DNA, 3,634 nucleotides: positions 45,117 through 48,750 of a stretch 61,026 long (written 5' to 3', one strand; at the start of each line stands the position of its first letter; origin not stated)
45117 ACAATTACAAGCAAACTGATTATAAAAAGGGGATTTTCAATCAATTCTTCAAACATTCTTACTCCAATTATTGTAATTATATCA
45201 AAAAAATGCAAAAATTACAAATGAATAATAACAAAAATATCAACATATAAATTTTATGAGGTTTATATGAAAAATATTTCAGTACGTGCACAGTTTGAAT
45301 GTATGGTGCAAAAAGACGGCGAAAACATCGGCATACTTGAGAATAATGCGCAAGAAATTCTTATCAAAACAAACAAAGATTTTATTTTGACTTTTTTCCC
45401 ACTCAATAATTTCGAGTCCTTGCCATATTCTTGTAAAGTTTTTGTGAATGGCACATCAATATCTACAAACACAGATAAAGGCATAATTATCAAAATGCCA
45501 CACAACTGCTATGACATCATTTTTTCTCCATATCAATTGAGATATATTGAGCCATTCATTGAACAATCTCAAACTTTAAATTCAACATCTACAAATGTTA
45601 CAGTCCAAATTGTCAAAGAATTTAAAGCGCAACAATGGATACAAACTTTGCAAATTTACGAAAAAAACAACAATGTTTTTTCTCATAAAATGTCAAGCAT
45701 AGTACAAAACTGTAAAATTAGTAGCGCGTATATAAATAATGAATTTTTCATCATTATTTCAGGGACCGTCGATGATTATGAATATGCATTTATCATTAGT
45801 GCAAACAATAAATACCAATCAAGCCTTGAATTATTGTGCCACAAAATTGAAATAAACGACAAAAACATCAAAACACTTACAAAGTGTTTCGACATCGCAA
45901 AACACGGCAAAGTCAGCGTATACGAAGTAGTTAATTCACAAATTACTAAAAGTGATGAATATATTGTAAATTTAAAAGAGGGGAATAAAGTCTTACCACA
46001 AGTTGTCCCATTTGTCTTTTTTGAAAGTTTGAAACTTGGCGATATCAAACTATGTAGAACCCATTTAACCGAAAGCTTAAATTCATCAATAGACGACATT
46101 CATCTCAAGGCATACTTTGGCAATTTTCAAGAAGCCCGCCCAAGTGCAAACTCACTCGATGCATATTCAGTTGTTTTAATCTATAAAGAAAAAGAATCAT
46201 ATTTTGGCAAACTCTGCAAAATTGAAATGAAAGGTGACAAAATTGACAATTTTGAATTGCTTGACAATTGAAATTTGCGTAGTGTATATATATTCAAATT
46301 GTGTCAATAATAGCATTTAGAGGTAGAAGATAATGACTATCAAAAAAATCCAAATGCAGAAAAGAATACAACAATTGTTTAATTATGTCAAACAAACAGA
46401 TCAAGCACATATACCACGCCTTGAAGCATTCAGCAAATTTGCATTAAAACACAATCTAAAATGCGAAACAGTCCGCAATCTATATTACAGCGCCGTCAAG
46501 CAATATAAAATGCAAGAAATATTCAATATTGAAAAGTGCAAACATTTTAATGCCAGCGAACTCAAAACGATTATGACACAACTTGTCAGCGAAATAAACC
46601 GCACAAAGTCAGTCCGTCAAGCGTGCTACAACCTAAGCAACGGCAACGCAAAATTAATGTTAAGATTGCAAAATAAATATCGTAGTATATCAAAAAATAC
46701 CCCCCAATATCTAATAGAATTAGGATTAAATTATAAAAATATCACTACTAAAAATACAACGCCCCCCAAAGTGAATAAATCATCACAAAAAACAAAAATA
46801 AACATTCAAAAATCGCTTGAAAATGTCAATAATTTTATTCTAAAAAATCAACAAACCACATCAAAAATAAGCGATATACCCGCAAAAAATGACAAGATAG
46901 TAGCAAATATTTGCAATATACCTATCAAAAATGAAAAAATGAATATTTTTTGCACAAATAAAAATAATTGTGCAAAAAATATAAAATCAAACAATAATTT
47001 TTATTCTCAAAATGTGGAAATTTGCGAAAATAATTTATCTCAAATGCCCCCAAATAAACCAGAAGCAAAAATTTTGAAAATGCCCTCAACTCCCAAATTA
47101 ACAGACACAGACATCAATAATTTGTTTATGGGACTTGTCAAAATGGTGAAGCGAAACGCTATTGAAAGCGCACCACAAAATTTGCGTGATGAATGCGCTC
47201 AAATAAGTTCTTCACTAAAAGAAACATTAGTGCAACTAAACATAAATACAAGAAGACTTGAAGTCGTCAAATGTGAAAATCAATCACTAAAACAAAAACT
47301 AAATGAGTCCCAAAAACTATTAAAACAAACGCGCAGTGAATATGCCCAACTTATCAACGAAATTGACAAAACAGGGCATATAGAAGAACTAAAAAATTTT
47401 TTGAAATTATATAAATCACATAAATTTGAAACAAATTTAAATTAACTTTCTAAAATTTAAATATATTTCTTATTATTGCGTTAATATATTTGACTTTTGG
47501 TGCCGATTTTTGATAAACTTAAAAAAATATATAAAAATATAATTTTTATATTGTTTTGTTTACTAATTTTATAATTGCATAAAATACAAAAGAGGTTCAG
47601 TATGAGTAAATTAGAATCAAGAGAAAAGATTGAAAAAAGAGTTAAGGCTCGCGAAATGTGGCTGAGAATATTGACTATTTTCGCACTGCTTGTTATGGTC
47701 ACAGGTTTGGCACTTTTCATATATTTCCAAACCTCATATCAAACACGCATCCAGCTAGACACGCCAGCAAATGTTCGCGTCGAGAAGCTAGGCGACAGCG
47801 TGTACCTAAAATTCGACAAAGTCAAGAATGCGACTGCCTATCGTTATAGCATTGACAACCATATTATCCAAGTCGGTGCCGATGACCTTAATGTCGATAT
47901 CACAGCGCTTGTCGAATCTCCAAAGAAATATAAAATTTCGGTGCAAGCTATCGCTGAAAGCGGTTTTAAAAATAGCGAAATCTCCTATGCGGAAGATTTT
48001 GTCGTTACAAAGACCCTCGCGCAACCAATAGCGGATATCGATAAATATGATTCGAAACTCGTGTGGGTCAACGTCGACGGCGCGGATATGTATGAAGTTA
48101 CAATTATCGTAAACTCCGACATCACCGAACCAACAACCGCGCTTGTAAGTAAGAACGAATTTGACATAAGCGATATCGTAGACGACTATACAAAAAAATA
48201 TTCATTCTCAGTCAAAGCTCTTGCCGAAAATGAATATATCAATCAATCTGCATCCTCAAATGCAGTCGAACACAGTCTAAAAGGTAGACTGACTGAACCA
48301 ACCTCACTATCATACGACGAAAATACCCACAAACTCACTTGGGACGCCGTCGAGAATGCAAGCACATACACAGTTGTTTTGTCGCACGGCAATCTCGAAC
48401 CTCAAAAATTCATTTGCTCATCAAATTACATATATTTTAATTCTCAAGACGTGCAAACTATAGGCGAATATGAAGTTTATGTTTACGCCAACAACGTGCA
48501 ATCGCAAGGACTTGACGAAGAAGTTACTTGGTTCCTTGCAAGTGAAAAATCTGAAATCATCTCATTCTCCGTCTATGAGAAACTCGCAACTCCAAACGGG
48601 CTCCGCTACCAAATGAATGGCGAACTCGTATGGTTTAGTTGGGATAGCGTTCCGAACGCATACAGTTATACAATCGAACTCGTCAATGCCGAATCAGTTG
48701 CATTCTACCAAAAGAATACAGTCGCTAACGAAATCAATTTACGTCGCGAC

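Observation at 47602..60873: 13.3-kb gene encoding a ~4423-aa N-anchored protein with at least 25 FN3-like modules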

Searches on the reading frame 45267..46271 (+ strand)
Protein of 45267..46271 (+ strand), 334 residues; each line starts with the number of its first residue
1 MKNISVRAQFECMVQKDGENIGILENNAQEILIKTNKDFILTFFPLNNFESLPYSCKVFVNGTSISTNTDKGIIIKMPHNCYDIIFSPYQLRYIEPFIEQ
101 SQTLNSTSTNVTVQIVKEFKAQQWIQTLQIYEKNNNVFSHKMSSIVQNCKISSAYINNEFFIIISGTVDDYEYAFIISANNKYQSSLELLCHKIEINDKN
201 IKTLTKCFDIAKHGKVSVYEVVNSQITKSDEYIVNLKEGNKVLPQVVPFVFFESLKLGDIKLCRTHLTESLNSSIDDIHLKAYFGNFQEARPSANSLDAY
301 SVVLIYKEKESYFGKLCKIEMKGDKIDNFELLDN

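Call 32: search_protein_families(library=pfam, proteins=[window:45267-46271:+], max_evalue=0.1)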
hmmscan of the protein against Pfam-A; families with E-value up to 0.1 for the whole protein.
window:45267-46271:+ (334 aa): 1 family
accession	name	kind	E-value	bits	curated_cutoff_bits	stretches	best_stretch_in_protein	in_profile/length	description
PF08283.16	Gemini_AL1_M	-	0.084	13.4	24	0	102-153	11-64/107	Geminivirus rep protein central domain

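Call 73: search_protein_families(library=ncbifam, proteins=[window:45267-46271:+], max_evalue=10)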
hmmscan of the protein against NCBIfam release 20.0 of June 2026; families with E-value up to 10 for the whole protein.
window:45267-46271:+ (334 aa): 0 families

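Call 87: search_protein_families(library=padloc, proteins=[window:45267-46271:+], max_evalue=0.01)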
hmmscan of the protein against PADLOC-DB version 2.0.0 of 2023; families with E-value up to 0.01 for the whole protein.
window:45267-46271:+ (334 aa): 0 families

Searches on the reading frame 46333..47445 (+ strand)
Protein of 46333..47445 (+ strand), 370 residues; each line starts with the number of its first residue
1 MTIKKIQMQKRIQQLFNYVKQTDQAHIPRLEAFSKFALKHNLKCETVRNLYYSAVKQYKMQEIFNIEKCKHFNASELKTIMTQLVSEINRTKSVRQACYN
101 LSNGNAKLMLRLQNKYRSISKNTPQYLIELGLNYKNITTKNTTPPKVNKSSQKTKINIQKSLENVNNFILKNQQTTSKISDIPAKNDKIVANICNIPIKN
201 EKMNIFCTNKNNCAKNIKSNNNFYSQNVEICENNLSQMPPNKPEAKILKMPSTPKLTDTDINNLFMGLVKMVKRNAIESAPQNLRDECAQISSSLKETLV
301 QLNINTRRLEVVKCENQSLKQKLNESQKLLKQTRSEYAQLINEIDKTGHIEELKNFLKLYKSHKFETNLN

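Call 32: search_protein_families(library=pfam, proteins=[window:46333-47445:+], max_evalue=0.1)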
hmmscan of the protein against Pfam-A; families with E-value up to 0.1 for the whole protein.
window:46333-47445:+ (370 aa): 0 families

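Call 70: search_solved_structures(query=window:46333-47445:+, max_evalue=1)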
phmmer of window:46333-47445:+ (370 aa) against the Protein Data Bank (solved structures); distinct sequences matched with E-value up to 1: 0.

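Call 73: search_protein_families(library=ncbifam, proteins=[window:46333-47445:+], max_evalue=10)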
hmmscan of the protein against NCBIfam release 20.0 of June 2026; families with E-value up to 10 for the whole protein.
window:46333-47445:+ (370 aa): 4 families
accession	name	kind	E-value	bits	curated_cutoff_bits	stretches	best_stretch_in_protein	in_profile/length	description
NF008912.0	PRK12275.1-6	subfamily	0.036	14.1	124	1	147-180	8-41/117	hypothetical protein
NF006256.0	PRK08404.1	equivalog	1.5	9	107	1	305-368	31-92/103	V-type ATP synthase subunit H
TIGR04211.1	SH3_and_anchor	equivalog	2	8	65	2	284-340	78-137/198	TIGR04211 family SH3 domain-containing protein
NF047368.1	collar_FlbB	equivalog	3.6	7.3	110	1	154-251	55-148/193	periplasmic-type flagellar collar protein FlbB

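Call 87: search_protein_families(library=padloc, proteins=[window:46333-47445:+], max_evalue=0.01)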
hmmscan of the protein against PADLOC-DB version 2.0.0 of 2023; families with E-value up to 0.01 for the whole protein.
window:46333-47445:+ (370 aa): 0 families

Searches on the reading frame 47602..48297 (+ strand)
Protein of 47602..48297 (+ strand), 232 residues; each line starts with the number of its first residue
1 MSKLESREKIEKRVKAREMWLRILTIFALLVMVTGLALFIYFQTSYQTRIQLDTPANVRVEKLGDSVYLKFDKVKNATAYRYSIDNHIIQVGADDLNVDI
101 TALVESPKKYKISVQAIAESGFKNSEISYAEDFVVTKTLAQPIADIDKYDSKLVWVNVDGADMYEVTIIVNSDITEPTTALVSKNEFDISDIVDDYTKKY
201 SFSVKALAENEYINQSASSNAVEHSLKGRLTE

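Call 38: find_homologous_proteins(query=window:47602-48297:+)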
Query window:47602-48297:+ (232 aa): 1 proteins with E <= 0.001 among 309 candidates.
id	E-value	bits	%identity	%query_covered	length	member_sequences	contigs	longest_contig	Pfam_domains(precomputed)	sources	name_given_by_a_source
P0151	6.2e-112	390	78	99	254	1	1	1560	-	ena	-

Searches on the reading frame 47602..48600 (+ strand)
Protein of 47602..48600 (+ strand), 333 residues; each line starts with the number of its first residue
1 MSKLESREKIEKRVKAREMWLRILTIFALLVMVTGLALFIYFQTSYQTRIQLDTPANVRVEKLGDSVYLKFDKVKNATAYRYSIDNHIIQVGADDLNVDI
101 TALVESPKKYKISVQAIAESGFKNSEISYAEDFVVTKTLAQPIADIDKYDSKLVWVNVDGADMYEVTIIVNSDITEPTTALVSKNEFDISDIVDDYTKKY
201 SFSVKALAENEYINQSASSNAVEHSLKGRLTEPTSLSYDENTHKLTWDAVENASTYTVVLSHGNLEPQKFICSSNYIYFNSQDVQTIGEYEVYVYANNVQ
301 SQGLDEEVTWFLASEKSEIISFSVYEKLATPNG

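Call 85: find_related_loci(query=A5, collection=metagenome_contigs, flank=3000)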
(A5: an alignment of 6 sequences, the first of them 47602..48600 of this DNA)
Query A5 (333 aa) in metagenome_contigs; peptide patterns used: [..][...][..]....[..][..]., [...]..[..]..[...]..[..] (x = any residue, [..] = any of these).
382 stretches matched a pattern; 8 encode a relative of the query (tblastn E <= 1e-3); 8 distinct loci.
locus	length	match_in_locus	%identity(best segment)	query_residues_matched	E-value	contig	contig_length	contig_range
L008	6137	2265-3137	26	51-261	2e-9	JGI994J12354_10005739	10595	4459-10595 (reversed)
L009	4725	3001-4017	30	31-302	3e-9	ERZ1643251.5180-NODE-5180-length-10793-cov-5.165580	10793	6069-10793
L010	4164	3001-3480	27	107-265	2e-8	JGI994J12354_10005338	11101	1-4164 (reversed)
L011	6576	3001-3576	26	62-263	1e-6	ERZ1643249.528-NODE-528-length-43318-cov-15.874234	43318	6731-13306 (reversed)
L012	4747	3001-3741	19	66-333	7e-6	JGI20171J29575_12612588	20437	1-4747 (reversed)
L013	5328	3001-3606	24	44-258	3e-6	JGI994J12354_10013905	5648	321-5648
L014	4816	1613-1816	34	187-260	1e-5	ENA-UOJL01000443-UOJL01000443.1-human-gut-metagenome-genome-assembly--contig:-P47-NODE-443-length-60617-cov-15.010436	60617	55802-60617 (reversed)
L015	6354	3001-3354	32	139-258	1e-5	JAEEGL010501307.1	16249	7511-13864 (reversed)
